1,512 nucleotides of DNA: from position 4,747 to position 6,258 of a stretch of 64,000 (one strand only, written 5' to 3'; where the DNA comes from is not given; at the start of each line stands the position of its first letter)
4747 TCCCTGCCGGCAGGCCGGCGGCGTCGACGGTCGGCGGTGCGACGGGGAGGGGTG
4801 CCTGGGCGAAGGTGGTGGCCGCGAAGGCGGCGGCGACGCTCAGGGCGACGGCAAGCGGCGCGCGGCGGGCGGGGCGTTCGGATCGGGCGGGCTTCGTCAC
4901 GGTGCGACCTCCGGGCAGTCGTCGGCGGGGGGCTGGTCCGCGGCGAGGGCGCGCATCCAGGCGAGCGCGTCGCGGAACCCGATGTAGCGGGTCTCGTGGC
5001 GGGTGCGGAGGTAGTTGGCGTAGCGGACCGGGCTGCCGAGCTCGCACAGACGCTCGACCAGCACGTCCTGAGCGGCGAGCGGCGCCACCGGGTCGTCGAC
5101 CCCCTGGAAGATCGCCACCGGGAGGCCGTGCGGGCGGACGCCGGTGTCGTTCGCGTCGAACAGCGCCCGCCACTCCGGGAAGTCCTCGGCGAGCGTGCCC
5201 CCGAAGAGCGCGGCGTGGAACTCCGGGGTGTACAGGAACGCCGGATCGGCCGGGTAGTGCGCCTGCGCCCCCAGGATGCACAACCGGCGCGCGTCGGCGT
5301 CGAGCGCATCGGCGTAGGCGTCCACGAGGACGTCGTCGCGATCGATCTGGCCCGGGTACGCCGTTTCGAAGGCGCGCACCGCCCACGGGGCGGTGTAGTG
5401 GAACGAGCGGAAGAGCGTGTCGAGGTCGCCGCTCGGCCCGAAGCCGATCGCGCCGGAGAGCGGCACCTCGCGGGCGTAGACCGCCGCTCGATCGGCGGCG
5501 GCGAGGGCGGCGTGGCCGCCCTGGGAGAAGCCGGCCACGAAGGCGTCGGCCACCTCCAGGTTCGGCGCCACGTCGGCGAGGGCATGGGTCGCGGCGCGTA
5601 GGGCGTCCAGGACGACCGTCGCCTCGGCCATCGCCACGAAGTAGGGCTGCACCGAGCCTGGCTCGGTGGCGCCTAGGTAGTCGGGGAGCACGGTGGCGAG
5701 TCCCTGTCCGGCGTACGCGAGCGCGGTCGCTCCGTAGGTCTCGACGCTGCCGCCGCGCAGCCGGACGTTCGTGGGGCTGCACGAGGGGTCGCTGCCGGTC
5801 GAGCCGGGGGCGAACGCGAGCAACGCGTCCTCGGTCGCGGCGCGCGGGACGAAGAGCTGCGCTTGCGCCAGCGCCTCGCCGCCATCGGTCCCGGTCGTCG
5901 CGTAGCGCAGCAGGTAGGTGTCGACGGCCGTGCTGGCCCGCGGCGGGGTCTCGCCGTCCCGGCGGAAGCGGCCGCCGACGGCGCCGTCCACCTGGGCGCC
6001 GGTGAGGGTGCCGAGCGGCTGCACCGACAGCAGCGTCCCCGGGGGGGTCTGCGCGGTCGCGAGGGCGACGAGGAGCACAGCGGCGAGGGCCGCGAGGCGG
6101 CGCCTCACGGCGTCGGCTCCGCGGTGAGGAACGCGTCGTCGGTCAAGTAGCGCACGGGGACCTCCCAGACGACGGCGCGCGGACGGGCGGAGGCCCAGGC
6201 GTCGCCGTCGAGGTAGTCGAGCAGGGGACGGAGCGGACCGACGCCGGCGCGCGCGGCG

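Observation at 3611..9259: AlgF-AlgI-AlgJ-like O-acetylation module fused into one operon with two secreted esterase/lipase-like hydrolases, without alginate genes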

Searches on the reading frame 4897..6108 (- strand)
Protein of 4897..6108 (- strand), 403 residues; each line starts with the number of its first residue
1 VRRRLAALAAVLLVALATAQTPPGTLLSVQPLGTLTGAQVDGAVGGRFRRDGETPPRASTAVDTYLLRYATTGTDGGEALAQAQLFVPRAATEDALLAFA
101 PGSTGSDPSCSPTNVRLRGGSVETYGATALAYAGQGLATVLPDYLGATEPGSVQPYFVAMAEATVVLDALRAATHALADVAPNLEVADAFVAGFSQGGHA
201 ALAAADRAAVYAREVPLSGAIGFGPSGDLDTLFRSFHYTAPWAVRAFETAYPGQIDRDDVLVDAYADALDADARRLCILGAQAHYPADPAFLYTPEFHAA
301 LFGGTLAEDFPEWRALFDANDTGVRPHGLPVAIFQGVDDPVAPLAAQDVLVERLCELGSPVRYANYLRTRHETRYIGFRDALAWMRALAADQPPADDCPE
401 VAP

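Call 5: search_protein_families(library=pfam, proteins=[window:4897-6108:-], max_evalue=0.1)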
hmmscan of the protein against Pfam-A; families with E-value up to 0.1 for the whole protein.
window:4897-6108:- (403 aa): 2 families
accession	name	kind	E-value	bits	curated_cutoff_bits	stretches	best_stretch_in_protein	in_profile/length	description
PF03583.20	LIP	-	5.5e-15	55.9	23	1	135-394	25-283/286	Secretory lipase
PF12146.15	Hydrolase_4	-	0.00092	19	27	1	122-355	17-218/239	Serine aminopeptidase, S33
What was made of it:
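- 4897..6108 (-): Gene D (LIP1): secreted LipA/CalA-type alpha/beta hydrolase, 403 aa. It has the triad Ser195/Asp339/His371 and four invariant Cys. PF03583, 55.9 bits (call 5).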

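Call 6: search_protein_families(library=ncbifam, proteins=[window:4897-6108:-], max_evalue=0.1)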
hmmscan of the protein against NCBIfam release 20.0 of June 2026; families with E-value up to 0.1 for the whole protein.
window:4897-6108:- (403 aa): 0 families

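Call 12: find_homologous_proteins(query=window:4897-6108:-, max_evalue=1e-10)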
Query window:4897-6108:- (403 aa): 137 proteins with E <= 1e-10 among 8000 candidates; the best 120 are listed.
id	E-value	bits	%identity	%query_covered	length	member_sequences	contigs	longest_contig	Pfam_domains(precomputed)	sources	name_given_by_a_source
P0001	1.3e-260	882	100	100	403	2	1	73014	PF03583.21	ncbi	-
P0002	4.9e-242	821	93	100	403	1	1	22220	PF03583.21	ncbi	-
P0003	5.0e-241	818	92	100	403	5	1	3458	PF03583.21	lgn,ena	-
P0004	6.9e-238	807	92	100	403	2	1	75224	PF03583.21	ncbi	ncbi:MAG: lipase family protein [Trueperaceae bacterium]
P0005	2.1e-234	796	90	100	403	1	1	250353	PF03583.21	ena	-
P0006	9.0e-231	784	90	95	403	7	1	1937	PF03583.21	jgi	jgi:predicted esterase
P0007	2.8e-229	779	88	100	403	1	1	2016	PF03583.21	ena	-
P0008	5.5e-227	772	87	100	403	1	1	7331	PF03583.21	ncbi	-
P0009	5.7e-227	772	88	100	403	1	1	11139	PF03583.21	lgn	-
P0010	3.4e-226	769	87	96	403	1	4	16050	PF03583.21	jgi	jgi:predicted esterase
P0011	4.9e-217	739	86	94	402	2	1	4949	PF03583.21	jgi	jgi:predicted esterase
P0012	1.5e-216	737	87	95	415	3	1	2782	PF03583.21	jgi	jgi:predicted esterase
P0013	7.1e-205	699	83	94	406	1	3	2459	PF03583.21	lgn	-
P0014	4.8e-190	650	90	80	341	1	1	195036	PF03583.21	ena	-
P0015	1.0e-181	623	74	95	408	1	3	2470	PF03583.21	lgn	-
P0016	3.3e-170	585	71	93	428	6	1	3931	PF03583.21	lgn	-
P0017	9.6e-170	583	70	94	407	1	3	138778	PF03583.21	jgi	jgi:hypothetical protein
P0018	2.4e-169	582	69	96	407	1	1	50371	PF03583.21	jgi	-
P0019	4.7e-168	578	69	99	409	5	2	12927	PF03583.21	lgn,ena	-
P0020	6.5e-168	577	67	100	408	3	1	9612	PF03583.21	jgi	jgi:hypothetical protein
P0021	2.8e-167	575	68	96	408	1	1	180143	PF03583.21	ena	-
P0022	3.4e-167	575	66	100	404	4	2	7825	PF03583.21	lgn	-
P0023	8.0e-167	573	67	100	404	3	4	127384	PF03583.21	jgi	jgi:predicted esterase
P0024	1.8e-166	572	66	100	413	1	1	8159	PF03583.21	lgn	-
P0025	1.7e-165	569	67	100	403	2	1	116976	PF03583.21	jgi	jgi:hypothetical protein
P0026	2.2e-163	562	67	97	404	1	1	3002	PF03583.21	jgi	jgi:hypothetical protein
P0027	6.5e-162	557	66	100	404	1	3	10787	PF03583.21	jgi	jgi:alpha-beta hydrolase superfamily lysophospholipase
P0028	2.3e-161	555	70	93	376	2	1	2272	PF03583.21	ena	-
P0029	7.9e-161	554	67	95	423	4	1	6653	PF03583.21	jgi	jgi:hypothetical protein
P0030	2.4e-158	546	67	97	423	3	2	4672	PF03583.21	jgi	jgi:hypothetical protein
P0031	3.0e-157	542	66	98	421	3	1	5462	PF03583.21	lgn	-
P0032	1.9e-156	539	67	94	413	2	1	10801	PF03583.21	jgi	-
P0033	2.5e-140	486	58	99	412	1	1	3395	PF03583.21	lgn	-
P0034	8.4e-138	478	60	94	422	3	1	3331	PF03583.21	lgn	-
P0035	9.3e-138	478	59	95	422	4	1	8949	PF03583.21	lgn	-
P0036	4.1e-133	462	56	94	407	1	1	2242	PF03583.21,PF12146.16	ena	-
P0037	5.2e-129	449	55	94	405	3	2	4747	PF03583.21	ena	-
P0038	1.5e-127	444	54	93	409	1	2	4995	PF03583.21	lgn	-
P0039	3.6e-126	440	53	93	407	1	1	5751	PF03583.21,PF12146.16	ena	-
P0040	4.7e-124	433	55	100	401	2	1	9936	PF03583.21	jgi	jgi:acetyl esterase/lipase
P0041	1.1e-123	432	53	93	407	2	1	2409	PF03583.21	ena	-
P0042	1.1e-123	431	57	94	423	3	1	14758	PF03583.21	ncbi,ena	-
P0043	1.3e-123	431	52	99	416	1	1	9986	PF03583.21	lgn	-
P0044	1.9e-123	431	54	95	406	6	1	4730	PF03583.21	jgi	jgi:hypothetical protein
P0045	2.9e-123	430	55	95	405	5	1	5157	PF03583.21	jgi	jgi:hypothetical protein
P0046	4.5e-123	429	54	96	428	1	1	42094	PF03583.21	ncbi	-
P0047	8.4e-123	429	54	99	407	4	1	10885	PF03583.21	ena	-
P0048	1.1e-122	428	53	99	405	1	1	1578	PF03583.21,PF12146.16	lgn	-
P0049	1.3e-122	428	54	94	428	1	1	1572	PF03583.21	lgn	-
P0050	4.1e-122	426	54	98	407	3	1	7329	PF03583.21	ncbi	-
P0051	6.0e-122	426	55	94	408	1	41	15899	PF03583.21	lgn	-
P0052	1.8e-121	424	55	100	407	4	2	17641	PF03583.21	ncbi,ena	-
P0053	2.1e-121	424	52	98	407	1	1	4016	PF03583.21,PF12146.16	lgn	-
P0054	2.8e-121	424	53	97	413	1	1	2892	PF03583.21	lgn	-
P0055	3.0e-121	423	54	100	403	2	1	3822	PF03583.21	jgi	jgi:hypothetical protein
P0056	5.2e-121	423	54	100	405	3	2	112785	PF03583.21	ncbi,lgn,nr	ncbi:MAG: hypothetical protein H0U69_11110 [Trueperaceae bacterium]|nr:hypothetical protein [Trueper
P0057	8.1e-120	419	53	96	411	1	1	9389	PF03583.21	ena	-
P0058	3.9e-119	416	55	94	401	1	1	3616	PF03583.21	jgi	jgi:pimeloyl-ACP methyl ester carboxylesterase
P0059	4.7e-119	416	53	95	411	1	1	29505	PF03583.21,PF12146.16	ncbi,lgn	ncbi:MAG TPA: lipase family protein [Trueperaceae bacterium]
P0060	6.4e-119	416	55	93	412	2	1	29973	PF03583.21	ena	-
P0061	8.1e-119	415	51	93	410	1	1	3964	PF03583.21,PF12146.16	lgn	-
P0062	9.0e-119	415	52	94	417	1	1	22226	PF03583.21,PF12146.16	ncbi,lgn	ncbi:MAG: lipase family protein [Trueperaceae bacterium]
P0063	1.2e-118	415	55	93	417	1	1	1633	PF03583.21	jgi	jgi:hypothetical protein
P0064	1.7e-118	414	52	100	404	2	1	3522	PF00326.28,PF03583.21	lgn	-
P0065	1.0e-117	412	52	96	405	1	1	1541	PF03583.21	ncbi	-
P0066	1.4e-117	411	52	98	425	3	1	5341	PF03583.21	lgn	-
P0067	1.8e-117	411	52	100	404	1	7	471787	PF00326.28,PF03583.21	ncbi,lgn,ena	-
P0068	1.9e-117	411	53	93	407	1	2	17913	PF03583.21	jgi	jgi:alpha-beta hydrolase superfamily lysophospholipase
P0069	9.7e-117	409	53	96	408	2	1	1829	PF03583.21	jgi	jgi:pimeloyl-ACP methyl ester carboxylesterase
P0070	1.5e-116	408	53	97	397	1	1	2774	PF03583.21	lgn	-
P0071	1.6e-116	408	53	97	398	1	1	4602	PF03583.21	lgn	-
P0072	2.2e-116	407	52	100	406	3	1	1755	PF03583.21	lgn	-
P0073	2.3e-116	407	53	93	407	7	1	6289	PF03583.21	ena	-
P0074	3.1e-116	407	52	94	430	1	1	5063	PF03583.21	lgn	-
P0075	4.7e-116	406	51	97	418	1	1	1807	PF03583.21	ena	-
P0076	5.7e-116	406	50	99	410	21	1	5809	PF03583.21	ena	-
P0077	5.7e-116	406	54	94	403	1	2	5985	PF03583.21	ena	-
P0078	7.6e-116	406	51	95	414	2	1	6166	PF03583.21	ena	-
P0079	1.3e-115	405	52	93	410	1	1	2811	PF03583.21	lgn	-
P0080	1.8e-115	404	51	97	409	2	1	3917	PF03583.21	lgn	-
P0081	2.0e-115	404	53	94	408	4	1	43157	PF03583.21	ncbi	-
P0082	2.1e-115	404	51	100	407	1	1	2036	PF03583.21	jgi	jgi:pimeloyl-ACP methyl ester carboxylesterase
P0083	2.4e-115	404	53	99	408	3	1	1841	PF03583.21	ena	-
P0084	6.0e-115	403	52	97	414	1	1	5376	PF03583.21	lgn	-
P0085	7.2e-115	402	52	93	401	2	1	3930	PF03583.21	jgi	jgi:pimeloyl-ACP methyl ester carboxylesterase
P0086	8.2e-115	402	52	100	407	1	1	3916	PF03583.21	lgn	-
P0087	1.3e-114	402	52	99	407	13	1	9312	PF03583.21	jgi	-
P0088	3.2e-114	400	52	96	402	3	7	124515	PF03583.21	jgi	jgi:acetyl esterase/lipase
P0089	4.6e-114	400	50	99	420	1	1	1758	PF03583.21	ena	-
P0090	7.5e-114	399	54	93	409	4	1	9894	PF03583.21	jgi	jgi:pimeloyl-ACP methyl ester carboxylesterase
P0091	1.0e-113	399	51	98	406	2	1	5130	PF03583.21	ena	-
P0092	1.1e-113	399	52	93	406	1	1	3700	PF03583.21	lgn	-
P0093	6.1e-112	393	51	99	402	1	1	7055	PF03583.21,PF12146.16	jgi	jgi:pimeloyl-ACP methyl ester carboxylesterase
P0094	7.8e-112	392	51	94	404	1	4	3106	PF00326.28,PF03583.21,PF12146.16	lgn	-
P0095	1.5e-111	391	51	98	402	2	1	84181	PF03583.21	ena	-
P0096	1.9e-111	391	52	94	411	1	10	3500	PF03583.21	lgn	-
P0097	2.5e-111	391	51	100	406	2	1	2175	PF03583.21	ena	-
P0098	6.9e-111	389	48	98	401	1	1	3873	PF03583.21,PF12146.16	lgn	-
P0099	7.1e-111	389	50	94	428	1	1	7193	PF03583.21,PF12146.16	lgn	-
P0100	2.4e-110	388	50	94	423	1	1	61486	PF03583.21,PF12146.16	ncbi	ncbi:MAG: lipase family protein [Trueperaceae bacterium]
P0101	3.0e-110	387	52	98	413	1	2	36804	PF03583.21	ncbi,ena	-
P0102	5.3e-110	386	51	93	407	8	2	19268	PF03583.21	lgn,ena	-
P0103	7.9e-110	386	49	98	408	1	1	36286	PF03583.21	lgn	-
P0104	1.0e-109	385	50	93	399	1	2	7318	PF03583.21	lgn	-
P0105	1.1e-109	385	50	96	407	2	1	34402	PF03583.21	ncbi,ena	-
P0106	2.7e-109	384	51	93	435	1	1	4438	PF03583.21,PF12146.16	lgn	-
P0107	2.2e-108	381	48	99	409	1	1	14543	PF03583.21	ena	-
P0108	4.0e-108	380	48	98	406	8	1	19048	PF03583.21,PF12146.16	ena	-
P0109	5.6e-108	380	47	94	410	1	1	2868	PF03583.21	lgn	-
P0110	6.3e-108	380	51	94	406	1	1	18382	PF03583.21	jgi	jgi:hypothetical protein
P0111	7.7e-108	379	51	93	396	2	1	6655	PF03583.21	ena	-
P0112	1.2e-107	379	49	97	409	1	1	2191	PF03583.21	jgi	jgi:predicted esterase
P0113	1.3e-106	375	49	95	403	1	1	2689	PF03583.21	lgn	-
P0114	2.3e-106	374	50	96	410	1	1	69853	PF03583.21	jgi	-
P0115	3.4e-106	374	49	93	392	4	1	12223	PF03583.21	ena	-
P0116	1.6e-105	372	48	95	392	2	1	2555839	PF03583.21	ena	-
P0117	1.9e-105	371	48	99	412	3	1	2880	PF03583.21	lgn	-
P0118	1.3e-104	369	48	98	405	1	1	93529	PF03583.21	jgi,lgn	jgi:acetyl esterase/lipase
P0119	1.3e-104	369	48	99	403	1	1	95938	PF03583.21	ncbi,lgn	-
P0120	2.8e-104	368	51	98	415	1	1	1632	PF03583.21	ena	-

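Call 13: find_encoding_contigs(protein=P0001, flank=10000, max_places=3)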
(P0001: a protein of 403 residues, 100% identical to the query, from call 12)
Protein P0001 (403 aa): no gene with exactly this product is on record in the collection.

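Call 14: find_encoding_contigs(protein=P0116, flank=10000, max_places=3)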
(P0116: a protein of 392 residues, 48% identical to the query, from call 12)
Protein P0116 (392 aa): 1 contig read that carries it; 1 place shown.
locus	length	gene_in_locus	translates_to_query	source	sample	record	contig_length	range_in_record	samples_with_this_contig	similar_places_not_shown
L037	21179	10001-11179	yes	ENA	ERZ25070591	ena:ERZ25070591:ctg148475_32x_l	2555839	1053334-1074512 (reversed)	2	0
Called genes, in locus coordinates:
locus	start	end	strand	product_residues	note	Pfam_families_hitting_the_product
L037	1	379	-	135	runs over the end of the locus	PF05014:Nuc_deoxyrib_tr (weak)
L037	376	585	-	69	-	-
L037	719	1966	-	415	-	PF22691:Thiolase_C_1 (faint), PF00108:Thiolase_N, PF02803:Thiolase_C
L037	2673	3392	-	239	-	PF00149:Metallophos, PF12850:Metallophos_2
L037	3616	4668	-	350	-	PF05343:Peptidase_M42, PF01546:Peptidase_M20 (faint)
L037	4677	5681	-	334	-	PF12146:Hydrolase_4, PF00561:Abhydrolase_1, PF12697:Abhydrolase_6, PF03096:Ndr, PF06821:Ser_hydrolase (faint)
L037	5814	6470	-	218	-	PF01551:Peptidase_M23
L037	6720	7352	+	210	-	PF11182:AlgF, PF14344:DUF4397 (weak)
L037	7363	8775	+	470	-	PF03062:MBOAT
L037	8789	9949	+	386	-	PF16822:ALGX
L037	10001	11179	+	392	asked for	PF03583:LIP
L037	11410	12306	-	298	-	PF00106:adh_short, PF08659:KR, PF13561:adh_short_C2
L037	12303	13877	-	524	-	PF00743:FMO-like, PF07992:Pyr_redox_2 (weak), PF01266:DAO (weak), PF13450:NAD_binding_8, PF13738:Pyr_redox_3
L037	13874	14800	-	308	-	PF00561:Abhydrolase_1, PF12146:Hydrolase_4, PF12697:Abhydrolase_6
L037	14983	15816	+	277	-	PF00392:GntR (faint), PF01047:MarR (weak), PF08220:HTH_DeoR, PF00455:DeoRC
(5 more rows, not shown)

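Call 15: search_solved_structures(query=window:4897-6108:-, max_evalue=1, show_alignments=2)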
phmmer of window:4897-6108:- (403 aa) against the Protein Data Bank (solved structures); distinct sequences matched with E-value up to 1: 7.
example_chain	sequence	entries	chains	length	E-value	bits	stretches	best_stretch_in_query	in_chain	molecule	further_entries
3h2g_A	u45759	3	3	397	2.4e-08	36.8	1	24-208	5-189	esterase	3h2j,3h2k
3h2h_A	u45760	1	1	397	2.4e-08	36.8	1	24-208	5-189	esterase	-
3h2i_A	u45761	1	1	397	2.9e-08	36.6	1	24-208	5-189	esterase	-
4ezi_A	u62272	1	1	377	0.00012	24.6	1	65-232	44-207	Uncharacterized protein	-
3doh_A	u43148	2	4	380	0.00022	23.7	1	326-368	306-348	esterase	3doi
4rot_A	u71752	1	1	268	0.56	12.5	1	177-231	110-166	Esterase A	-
4f21_A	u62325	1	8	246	0.84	12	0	307-373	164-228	Carboxylesterase/phospholipase family protein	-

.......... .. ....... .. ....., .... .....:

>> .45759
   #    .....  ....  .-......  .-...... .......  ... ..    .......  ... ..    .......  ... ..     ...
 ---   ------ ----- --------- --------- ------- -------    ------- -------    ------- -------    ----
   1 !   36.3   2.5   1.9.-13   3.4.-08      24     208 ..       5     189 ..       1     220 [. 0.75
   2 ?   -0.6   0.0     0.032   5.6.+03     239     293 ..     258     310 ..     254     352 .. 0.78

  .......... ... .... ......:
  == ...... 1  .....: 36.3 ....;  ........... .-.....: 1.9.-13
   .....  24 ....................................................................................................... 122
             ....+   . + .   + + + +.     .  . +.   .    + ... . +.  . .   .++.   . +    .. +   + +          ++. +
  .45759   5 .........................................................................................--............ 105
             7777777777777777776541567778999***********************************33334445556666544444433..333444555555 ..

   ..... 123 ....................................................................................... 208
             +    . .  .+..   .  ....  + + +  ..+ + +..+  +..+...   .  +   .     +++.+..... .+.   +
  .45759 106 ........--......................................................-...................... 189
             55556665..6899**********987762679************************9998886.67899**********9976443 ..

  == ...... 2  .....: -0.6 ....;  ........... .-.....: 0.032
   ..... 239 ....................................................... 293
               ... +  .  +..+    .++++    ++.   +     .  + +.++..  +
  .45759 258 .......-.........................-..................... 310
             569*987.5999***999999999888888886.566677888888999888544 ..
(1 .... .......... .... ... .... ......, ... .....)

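Call 18: find_encoding_contigs(protein=P0067, flank=10000, max_places=2)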
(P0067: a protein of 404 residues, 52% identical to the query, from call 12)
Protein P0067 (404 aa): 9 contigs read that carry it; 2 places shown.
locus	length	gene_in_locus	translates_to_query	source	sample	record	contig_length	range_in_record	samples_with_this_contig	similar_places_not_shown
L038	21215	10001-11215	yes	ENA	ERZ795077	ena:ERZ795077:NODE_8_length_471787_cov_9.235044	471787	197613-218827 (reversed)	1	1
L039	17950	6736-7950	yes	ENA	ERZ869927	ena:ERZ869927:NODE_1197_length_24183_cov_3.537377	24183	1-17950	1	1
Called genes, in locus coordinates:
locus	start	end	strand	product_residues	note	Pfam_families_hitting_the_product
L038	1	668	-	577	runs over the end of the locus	PF01019:G_glu_transpept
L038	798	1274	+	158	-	PF00293:NUDIX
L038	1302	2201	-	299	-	PF00188:CAP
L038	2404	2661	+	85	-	PF03831:YjdM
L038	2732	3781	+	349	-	PF00578:AhpC-TSA, PF08534:Redoxin, PF05988:DUF899 (faint), PF06078:DUF937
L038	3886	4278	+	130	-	PF01978:TrmB, PF03965:Penicillinase_R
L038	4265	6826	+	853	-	PF05569:Peptidase_M56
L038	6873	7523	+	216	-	PF11182:AlgF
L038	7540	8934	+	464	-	PF03062:MBOAT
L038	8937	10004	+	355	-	PF16822:ALGX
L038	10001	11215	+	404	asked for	PF00326:Peptidase_S9 (faint), PF03583:LIP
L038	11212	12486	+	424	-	PF03583:LIP, PF12146:Hydrolase_4 (faint)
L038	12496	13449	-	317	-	PF13280:WYL (weak), PF25583:WCX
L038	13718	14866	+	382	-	-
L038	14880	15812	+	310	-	PF01297:ZnuA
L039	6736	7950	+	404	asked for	PF00326:Peptidase_S9 (faint), PF03583:LIP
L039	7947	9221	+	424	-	PF03583:LIP, PF12146:Hydrolase_4 (faint)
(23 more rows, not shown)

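Call 19: find_encoding_contigs(protein=P0004, flank=10000, max_places=2)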
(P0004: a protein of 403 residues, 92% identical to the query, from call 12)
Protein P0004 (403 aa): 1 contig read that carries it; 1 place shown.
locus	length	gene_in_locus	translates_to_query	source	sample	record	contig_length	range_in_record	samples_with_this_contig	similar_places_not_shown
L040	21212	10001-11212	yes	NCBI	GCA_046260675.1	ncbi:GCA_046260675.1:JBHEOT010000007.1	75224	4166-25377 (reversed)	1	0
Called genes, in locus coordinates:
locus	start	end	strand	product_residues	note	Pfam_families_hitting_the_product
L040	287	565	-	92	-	-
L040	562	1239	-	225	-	PF01325:Fe_dep_repress, PF01047:MarR (weak), PF12802:MarR_2 (weak), PF02742:Fe_dep_repr_C, PF04023:FeoA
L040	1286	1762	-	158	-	-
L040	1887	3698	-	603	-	PF14716:HHH_8, PF14520:HHH_5 (weak), PF14791:DNA_pol_B_thumb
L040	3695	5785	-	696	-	PF22745:Nlig-Ia, PF01653:DNA_ligase_aden, PF03120:OB_DNA_ligase, PF12826:HHH_2, PF14520:HHH_5, PF00633:HHH (weak), PF00533:BRCT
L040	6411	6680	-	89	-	-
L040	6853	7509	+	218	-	PF11182:AlgF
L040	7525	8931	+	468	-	PF03062:MBOAT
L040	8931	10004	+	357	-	PF16822:ALGX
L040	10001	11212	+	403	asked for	PF03583:LIP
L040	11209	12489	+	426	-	PF03583:LIP, PF12146:Hydrolase_4 (faint)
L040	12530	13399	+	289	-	PF03600:CitMHS, PF02040:ArsB (faint)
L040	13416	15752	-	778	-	-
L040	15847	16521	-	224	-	PF02586:SRAP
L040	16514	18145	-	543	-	PF01051:Rep3_N, PF21205:Rep3_C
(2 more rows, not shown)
